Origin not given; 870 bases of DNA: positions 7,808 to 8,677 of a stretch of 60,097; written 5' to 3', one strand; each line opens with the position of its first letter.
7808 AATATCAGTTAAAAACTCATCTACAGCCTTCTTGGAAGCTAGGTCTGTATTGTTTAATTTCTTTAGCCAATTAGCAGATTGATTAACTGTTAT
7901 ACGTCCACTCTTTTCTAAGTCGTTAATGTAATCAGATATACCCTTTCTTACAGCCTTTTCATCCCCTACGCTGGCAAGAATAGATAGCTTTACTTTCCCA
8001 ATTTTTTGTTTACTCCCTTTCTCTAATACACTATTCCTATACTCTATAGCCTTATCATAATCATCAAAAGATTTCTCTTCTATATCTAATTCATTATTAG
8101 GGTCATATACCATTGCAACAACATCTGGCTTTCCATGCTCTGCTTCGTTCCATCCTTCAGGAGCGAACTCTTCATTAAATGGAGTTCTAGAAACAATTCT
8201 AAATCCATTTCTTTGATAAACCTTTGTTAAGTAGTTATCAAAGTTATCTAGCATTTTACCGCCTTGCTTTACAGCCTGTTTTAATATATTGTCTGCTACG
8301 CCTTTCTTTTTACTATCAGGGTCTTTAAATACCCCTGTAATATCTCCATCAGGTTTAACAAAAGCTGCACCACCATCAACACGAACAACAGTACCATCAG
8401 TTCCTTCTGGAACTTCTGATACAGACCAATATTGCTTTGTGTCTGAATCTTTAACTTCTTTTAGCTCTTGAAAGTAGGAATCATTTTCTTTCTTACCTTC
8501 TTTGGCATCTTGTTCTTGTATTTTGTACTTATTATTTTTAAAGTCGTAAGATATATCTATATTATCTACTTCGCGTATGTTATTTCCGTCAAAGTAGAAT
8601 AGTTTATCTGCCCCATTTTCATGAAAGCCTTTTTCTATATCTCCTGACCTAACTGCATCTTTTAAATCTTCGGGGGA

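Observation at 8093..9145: Two GNAT-like acetyltransferase signatures embedded in the giant virion protein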

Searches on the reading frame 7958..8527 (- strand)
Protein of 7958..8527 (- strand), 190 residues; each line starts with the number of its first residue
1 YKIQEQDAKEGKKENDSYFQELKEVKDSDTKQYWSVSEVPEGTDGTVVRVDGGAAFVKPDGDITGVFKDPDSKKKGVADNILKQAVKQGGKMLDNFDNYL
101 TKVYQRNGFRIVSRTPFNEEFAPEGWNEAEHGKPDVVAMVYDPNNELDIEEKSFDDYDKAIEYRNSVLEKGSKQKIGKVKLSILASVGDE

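Call 5: search_protein_families(library=pfam, proteins=[window:7958-8527:-], max_evalue=10)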
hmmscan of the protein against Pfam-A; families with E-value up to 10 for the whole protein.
window:7958-8527:- (190 aa): 1 family
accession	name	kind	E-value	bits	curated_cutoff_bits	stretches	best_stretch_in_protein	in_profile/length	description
PF13673.13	Acetyltransf_10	-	0.013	15.9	23.6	1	53-114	44-112/128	Acetyltransferase (GNAT) domain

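Call 7: search_protein_families(library=phrogs, proteins=[window:7958-8527:-], max_evalue=0.01)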
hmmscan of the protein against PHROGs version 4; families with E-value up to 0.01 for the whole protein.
window:7958-8527:- (190 aa): 2 families
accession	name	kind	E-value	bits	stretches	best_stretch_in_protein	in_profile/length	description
phrog_2563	-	unknown function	1.5e-10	42.5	1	55-140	61-131/134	-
phrog_37203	-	unknown function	4.8e-06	27.5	1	104-139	5-38/40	-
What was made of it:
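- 8003..8515 (-): Domain 2, GNAT-fold domain (aa 1105-1275). A long N-terminal helix is followed by three strands, a loop, helix, strand, helix, strand, strand and a C-terminal helix. Call 7 (PHROG 2563, unknown function, E 1e-9).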

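Call 9: search_solved_structures(query=window:7958-8527:-, max_evalue=10, show_alignments=2)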
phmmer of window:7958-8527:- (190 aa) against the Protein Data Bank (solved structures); distinct sequences matched with E-value up to 10: 4.
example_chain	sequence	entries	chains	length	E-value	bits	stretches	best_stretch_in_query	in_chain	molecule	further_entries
4ci7_A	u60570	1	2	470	0.0048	19.8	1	7-55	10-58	CELL SURFACE PROTEIN (PUTATIVE CELL SURFACE-ASSOCIATED CYSTEINE PROTEASE)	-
1tev_A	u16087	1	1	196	0.1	15.5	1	96-151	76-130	UMP-CMP kinase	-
1h2e_A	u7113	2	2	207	1.7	11.6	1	25-66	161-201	PHOSPHATASE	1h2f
4hb1_A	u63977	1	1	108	4.2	10.2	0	72-95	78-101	DHP1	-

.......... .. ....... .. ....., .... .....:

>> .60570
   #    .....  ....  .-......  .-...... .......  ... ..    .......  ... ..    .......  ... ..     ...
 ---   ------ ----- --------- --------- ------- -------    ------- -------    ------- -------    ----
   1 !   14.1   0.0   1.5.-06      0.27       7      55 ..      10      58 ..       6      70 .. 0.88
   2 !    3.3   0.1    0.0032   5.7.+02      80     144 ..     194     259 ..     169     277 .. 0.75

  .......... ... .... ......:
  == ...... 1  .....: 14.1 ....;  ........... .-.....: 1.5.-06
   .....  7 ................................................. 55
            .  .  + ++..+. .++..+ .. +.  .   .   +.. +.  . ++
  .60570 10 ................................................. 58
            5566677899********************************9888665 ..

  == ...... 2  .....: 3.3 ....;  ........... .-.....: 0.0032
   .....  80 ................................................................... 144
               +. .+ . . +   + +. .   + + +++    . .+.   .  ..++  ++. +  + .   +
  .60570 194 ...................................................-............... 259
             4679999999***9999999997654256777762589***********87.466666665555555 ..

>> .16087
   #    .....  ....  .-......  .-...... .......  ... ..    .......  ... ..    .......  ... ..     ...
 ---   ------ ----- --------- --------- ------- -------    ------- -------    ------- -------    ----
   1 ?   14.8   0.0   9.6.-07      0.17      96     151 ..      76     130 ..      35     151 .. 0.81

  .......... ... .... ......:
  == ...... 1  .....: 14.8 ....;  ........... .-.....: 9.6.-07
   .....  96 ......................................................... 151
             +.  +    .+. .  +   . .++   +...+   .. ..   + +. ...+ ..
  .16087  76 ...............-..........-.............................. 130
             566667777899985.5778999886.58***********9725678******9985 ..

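Call 36: search_solved_structures(query=A2, max_evalue=10, show_alignments=3)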
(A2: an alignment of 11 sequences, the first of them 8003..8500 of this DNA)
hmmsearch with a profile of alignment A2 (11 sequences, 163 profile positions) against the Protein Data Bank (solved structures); distinct sequences matched with E-value up to 10: 5.
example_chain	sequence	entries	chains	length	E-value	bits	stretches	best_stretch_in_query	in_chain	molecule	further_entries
2kcw_A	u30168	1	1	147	0.12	15.2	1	50-113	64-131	Uncharacterized acetyltransferase yjaB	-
2qec_A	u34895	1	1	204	0.24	14.3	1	63-119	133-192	Histone acetyltransferase HPA2 and related acetyltransferases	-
1q2y_A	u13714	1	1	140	0.39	13.6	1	61-114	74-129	similar to hypothetical proteins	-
4wls_A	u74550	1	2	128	1.9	11.3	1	37-79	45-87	HTH-type transcriptional regulator CueR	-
1q05_A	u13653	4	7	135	2.1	11.2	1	37-79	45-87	Transcriptional regulator cueR | HTH-type transcriptional regulator CueR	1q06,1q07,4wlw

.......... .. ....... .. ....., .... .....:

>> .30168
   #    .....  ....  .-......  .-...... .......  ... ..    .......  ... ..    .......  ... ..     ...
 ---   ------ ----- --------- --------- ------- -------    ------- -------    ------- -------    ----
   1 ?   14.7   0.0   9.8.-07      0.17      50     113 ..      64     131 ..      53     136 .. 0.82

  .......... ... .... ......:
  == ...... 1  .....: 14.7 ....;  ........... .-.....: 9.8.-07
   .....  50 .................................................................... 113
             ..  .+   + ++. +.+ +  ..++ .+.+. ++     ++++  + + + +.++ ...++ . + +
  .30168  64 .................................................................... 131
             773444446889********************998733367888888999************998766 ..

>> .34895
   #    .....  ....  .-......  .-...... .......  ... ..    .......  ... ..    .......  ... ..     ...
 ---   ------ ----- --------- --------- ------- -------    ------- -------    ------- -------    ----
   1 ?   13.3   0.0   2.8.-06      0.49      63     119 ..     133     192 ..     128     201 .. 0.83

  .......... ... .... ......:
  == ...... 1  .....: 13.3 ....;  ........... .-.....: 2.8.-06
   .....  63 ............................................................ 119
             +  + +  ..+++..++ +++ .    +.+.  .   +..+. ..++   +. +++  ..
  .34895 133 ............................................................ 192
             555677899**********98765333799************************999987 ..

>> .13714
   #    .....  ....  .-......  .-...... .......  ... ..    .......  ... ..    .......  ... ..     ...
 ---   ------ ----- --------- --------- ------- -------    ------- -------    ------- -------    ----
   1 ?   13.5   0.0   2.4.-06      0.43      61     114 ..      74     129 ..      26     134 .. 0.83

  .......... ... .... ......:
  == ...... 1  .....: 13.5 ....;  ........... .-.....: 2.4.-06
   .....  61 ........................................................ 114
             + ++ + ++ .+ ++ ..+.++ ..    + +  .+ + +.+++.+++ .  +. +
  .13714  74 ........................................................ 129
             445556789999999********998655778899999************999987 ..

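Call 37: find_homologous_proteins(query=A2, max_evalue=0.001)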
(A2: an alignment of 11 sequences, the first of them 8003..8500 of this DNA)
Query A2 (11 sequences) (166 aa, profile of the alignment): 133 proteins with E <= 0.001 among 1082 candidates; the best 120 are listed.
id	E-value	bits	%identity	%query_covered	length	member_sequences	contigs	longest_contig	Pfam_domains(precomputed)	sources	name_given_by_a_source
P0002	2.5e-61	224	51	92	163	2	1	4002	-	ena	-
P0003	6.2e-60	220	53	91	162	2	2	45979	-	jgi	jgi:hypothetical protein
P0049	5.2e-57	210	64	95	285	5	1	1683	-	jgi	-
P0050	8.2e-54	200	60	95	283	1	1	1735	-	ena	-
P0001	7.8e-45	170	71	62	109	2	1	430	-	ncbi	-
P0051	1.0e-41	160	34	50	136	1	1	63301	-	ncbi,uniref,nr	ncbi:hypothetical protein M1M34_gp065 [Haloarcula tailed virus 2]|uniref:Uncharacterized protein n=1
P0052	7.9e-38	148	36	75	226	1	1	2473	-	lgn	-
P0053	4.1e-37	145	32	92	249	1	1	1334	-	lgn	-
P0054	2.0e-36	143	33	92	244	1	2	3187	-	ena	-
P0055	1.6e-35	140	34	75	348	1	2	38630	PF04233.20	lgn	-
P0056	6.0e-35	138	35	77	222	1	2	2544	-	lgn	-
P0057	9.5e-35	138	37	71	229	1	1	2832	-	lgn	-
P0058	1.7e-33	134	40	54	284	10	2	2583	-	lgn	-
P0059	2.5e-33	133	40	70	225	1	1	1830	-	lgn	-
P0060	2.9e-33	133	37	72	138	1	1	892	-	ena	-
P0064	7.7e-33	131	30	94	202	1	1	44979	-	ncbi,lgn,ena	-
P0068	1.4e-32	131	42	56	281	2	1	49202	-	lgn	-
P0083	6.3e-31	125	33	77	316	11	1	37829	-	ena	-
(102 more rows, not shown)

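Call 42: search_solved_structures(query=A3, max_evalue=10, show_alignments=2)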
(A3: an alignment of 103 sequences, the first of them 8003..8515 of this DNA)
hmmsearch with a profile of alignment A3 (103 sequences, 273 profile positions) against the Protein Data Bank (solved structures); distinct sequences matched with E-value up to 10: 3.
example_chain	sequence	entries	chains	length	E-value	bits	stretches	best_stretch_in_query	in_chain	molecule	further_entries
1dto_A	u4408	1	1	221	0.42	13.2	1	39-135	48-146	REGULATORY PROTEIN E2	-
2nnu_A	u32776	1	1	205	0.56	12.8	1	55-135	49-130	Regulatory protein E2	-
1y9k_A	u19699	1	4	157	0.67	12.5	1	135-181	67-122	IAA acetyltransferase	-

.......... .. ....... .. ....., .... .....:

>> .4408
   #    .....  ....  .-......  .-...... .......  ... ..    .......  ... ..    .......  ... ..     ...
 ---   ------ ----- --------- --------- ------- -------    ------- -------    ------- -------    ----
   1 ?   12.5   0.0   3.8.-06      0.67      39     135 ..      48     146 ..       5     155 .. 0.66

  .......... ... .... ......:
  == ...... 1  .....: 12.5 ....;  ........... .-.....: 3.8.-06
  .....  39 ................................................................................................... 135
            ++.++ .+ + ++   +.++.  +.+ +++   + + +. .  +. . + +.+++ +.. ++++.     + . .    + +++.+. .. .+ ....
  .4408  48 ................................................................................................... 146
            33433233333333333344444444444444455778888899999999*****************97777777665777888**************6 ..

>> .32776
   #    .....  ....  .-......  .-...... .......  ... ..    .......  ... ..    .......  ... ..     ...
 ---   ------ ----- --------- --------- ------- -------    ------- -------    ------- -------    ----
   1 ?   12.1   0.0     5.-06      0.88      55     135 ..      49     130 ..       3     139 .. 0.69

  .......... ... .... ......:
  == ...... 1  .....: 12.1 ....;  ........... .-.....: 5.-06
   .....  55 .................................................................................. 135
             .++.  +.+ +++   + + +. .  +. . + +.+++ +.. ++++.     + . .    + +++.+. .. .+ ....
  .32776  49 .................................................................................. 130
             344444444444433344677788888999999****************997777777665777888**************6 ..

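Call 52: predict_structure(alignment_id=A3)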
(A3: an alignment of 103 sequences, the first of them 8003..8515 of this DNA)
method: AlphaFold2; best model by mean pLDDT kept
length: 171 residues; sequences in the alignment: 103
mean_pLDDT: 93.3   pTM: 0.87
mean pLDDT of the five models: 93.3, 92.6, 89.9, 89.7, 89.6
residues with pLDDT >= 90: 141; 70-90: 28; 50-70: 2; < 50: 0
segments of 3 or more residues with pLDDT < 50: none
pLDDT, mean of each block of 10 residues (from residue 1): 77 92 86 80 97 97 94 97 98 96 98 94 93 98 97 98 95 80
secondary structure, 60 per line:
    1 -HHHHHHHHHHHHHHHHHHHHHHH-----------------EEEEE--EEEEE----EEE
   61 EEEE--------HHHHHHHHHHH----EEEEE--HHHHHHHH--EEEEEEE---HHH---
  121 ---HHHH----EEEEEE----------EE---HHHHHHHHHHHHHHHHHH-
elements in order: H2-24 E42-46 E49-53 E58-64 H73-83 E88-92 H95-102 E105-111 H124-127 E132-137 H153-170
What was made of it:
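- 8003..8515 (-): Call 52 (AF2 pLDDT 93.3, pTM 0.87).
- On GNAT superfamily: domain 2 (aa 1105-1275): AF2 pLDDT 93.3 (call 52).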

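Call 55: fold_search(model_id=the predicted structure, library=pdb)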
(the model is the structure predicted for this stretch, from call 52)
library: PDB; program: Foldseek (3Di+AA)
matches with E <= 10: 595; with E <= 0.001: 0
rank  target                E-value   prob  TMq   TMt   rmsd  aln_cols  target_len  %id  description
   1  7csi_B                1.1e-03  0.91  0.33  0.31  11.4       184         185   12  Aminoglycoside 2'-N-acetyltransferase from Mycolicibacterium smegmatis-Complex with Coenzyme A and Sisomicin (released 2021-06-23)
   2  1y9k_D                1.3e-03  1.00  0.41  0.45   3.6       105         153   18  IAA acetyltransferase from Bacillus cereus ATCC 14579 (released 2005-02-01)
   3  6ao7                  1.4e-03  1.00  0.40  0.44   3.6       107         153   20  Crystal Structure of a GNAT family acetyltransferase from Elizabethkingia anophelis with acetyl-CoA bound (released 2017-08-30)
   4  1tiq_B                1.5e-03  0.99  0.39  0.40   8.4       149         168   13  Crystal Structure of an Acetyltransferase (PaiA) in complex with CoA and DTT from Bacillus subtilis, Northeast Structu (released 2004-07-13)
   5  1yvk_A                2.0e-03  1.00  0.36  0.39   5.1       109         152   18  Crystal Structure of the Bacillis subtilis Acetyltransferase in complex with CoA, Northeast Structural Genomics Target (released 2005-02-22)
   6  1y9k_C                2.1e-03  1.00  0.41  0.46   3.5       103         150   20  IAA acetyltransferase from Bacillus cereus ATCC 14579 (released 2005-02-01)
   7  7crm_B                2.1e-03  0.93  0.36  0.34  11.4       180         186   13  Aminoglycoside 2'-N-acetyltransferase from Mycolicibacterium smegmatis-APO Structure (released 2021-06-23)
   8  7ypv_A                2.6e-03  0.99  0.34  0.34   4.2        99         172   17  Crystal structure of OrE-ST-F (released 2023-05-31)
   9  7crm_C                2.6e-03  0.94  0.37  0.35  11.2       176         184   13  Aminoglycoside 2'-N-acetyltransferase from Mycolicibacterium smegmatis-APO Structure (released 2021-06-23)
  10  7cs0_A                2.6e-03  0.90  0.30  0.28   9.5       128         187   14  Aminoglycoside 2'-N-acetyltransferase from Mycolicibacterium smegmatis-Complex with Coenzyme A and Paromomycin (released 2021-06-23)
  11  1y9k_B                2.9e-03  1.00  0.39  0.42   4.1       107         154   18  IAA acetyltransferase from Bacillus cereus ATCC 14579 (released 2005-02-01)
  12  5us1_C                2.9e-03  0.98  0.31  0.29  10.1       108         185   12  Crystal structure of aminoglycoside acetyltransferase AAC(2')-Ia in complex with N2'-acetylgentamicin C1A and coenzyme (released 2017-03-15)
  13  3d2p_A                2.9e-03  0.98  0.28  0.13   7.0        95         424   17  Crystal structure of N-acetylglutamate synthase from Neisseria gonorrhoeae complexed with coenzyme A and L-arginine (released 2008-12-23)
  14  2r8v                  2.9e-03  0.97  0.29  0.14   6.9       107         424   16  Native structure of N-acetylglutamate synthase from Neisseria gonorrhoeae (released 2008-01-15)
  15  7crm_D                2.9e-03  0.94  0.32  0.30   9.9       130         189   15  Aminoglycoside 2'-N-acetyltransferase from Mycolicibacterium smegmatis-APO Structure (released 2021-06-23)
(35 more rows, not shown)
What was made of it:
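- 8003..8515 (-): Call 55 (top 50 Foldseek PDB hits are all GNATs).
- On GNAT superfamily: domain 2 (aa 1105-1275): All top 50 Foldseek PDB hits are GNATs (call 55).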

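Call 67: search_protein_families(library=ncbifam, proteins=[window:8003-8515:-, P0055], max_evalue=1)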
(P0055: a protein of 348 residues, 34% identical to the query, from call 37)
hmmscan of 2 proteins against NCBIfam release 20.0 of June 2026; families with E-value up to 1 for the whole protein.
window:8003-8515:- (171 aa): 2 families
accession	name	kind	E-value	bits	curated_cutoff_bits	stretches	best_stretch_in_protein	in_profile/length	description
NF007807.0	PRK10514.1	equivalog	0.067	13.1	134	1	56-115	70-132/147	acetyltransferase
NF007338.0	PRK09831.1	equivalog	0.093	12.8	146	1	60-110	79-129/150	GNAT family N-acetyltransferase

P0055 (348 aa): 2 families
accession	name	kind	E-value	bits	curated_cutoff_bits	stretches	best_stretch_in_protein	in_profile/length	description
TIGR01641.1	phageSPP1_gp7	domain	4e-11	43.3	39.65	1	18-100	28-109/109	minor capsid protein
TIGR04366.1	cupin_WbuC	subfamily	0.21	11.5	42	1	194-229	10-45/132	WbuC family cupin fold metalloprotein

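Call 68: search_protein_families(library=pfam, alignment_id=A3, max_evalue=0.1)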
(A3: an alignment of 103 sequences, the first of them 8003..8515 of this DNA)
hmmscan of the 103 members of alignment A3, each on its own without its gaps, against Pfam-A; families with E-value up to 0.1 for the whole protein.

A. member 1, window:8003-8515:- (171 aa): 1 family
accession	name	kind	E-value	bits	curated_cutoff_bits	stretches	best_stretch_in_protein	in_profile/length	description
PF13673.13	Acetyltransf_10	-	0.012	16.1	23.6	1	49-110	44-112/128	Acetyltransferase (GNAT) domain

B. families by the number of members that match (of 103 scanned): 39 families (the first 25 are shown)
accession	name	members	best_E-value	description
PF13508.13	Acetyltransf_7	11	9.1e-05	Acetyltransferase (GNAT) domain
PF09142.17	TruB_C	6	0.024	tRNA Pseudouridine synthase II, C terminal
PF02151.25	UVR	2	0.012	UvrB/uvrC motif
PF04233.19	Phage_Mu_F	1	4.8e-08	Phage Mu protein F like protein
PF11116.13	DUF2624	1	0.00019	Protein of unknown function (DUF2624)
PF23067.1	MG280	1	0.00057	Uncharacterised protein MG280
PF02627.25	CMD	1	0.0007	Carboxymuconolactone decarboxylase family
PF06030.18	WxLIP_PGBD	1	0.0051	WxL Interacting Protein, peptidoglycan binding domain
PF00254.34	FKBP_C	1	0.0057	FKBP-type peptidyl-prolyl cis-trans isomerase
PF07385.18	Lyx_isomer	1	0.0068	D-lyxose isomerase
PF05262.16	Borrelia_P83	1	0.0071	Borrelia P83/100 protein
PF13673.13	Acetyltransf_10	1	0.012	Acetyltransferase (GNAT) domain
PF17959.7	EF-hand_14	1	0.017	EF-hand domain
PF06785.16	UPF0242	1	0.02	Uncharacterised protein family (UPF0242) N-terminus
PF04147.17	Nop14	1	0.021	Nop14-like family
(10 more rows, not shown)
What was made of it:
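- On GNAT superfamily: domain 2 (aa 1105-1275): 11/103 relatives hit Acetyltransf_7, best 9e-5 (call 68).
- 11/103 domain 2 relatives hit Acetyltransf_7 (call 68).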

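Call 89: find_encoding_contigs(protein=P0068, flank=6000, max_places=1)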
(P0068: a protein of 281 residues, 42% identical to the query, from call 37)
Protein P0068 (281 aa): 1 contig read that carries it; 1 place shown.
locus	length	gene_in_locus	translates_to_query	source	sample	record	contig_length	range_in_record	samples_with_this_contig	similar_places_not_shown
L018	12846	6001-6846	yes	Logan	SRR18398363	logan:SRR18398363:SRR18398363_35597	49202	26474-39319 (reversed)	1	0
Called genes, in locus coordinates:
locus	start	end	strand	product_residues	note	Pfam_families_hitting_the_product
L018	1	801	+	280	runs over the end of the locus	-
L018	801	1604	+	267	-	-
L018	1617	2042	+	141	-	-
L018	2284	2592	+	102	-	-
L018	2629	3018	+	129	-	-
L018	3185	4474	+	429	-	-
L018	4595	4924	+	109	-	-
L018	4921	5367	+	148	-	-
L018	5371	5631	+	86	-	-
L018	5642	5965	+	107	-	-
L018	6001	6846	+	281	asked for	-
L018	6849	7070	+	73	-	-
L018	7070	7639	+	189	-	-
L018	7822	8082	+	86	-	-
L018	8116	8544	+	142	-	-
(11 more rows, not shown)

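Call 90: find_encoding_contigs(protein=P0064, flank=6000, max_places=1)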
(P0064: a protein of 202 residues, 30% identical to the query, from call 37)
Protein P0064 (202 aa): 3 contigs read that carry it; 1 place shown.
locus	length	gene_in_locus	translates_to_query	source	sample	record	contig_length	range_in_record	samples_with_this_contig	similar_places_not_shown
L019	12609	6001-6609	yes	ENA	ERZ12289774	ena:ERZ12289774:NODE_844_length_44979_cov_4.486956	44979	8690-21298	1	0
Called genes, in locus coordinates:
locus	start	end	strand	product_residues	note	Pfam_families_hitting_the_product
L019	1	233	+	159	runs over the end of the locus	-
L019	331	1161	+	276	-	-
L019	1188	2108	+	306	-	-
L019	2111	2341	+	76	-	-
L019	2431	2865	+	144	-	-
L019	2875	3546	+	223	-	-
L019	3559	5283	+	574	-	-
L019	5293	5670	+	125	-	-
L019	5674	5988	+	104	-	-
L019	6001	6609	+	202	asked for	-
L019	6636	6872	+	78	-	-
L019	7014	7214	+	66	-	-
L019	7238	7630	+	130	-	-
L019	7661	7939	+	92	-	-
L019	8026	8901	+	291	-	-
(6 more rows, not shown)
